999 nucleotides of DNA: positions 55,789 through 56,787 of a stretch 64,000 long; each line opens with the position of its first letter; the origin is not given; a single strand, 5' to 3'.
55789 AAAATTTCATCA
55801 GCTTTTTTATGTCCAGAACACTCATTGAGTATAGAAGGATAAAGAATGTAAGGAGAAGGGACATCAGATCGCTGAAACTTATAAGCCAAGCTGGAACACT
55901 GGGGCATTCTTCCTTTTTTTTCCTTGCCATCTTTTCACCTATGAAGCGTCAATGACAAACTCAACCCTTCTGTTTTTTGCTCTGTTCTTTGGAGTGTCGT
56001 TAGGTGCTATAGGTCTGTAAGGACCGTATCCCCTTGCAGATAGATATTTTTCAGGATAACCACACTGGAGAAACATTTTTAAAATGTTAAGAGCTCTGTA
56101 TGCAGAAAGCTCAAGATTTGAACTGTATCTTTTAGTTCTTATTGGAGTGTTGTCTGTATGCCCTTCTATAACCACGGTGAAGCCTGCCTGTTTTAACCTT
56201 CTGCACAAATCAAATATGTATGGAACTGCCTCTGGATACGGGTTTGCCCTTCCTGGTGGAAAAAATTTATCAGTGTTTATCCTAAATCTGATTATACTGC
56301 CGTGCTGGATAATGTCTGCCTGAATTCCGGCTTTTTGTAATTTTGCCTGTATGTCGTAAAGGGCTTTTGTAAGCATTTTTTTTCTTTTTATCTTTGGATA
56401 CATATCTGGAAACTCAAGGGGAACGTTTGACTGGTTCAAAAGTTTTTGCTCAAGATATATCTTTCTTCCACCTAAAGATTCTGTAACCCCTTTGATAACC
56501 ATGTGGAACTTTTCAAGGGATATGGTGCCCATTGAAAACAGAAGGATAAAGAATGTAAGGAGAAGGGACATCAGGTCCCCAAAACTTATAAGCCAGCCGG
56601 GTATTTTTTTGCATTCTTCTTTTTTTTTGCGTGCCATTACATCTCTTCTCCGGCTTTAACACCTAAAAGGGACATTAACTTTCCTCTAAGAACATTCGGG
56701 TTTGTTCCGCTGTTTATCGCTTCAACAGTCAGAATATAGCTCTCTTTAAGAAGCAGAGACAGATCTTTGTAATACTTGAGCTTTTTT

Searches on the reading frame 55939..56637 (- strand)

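Call 61: search_protein_families(library=pfam, proteins=[window:55939-56637:-], max_evalue=0.0001)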
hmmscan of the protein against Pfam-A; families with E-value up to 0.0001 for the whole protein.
window:55939-56637:- (232 aa): 2 families
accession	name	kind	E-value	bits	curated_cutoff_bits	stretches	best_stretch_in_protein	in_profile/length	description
PF13677.11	MotB_plug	-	2.7e-15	56.1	24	1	3-53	1-56/58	Membrane MotB of proton-channel complex MotA/MotB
PF00691.25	OmpA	-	4.8e-11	43.3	27.2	1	145-223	21-98/98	OmpA family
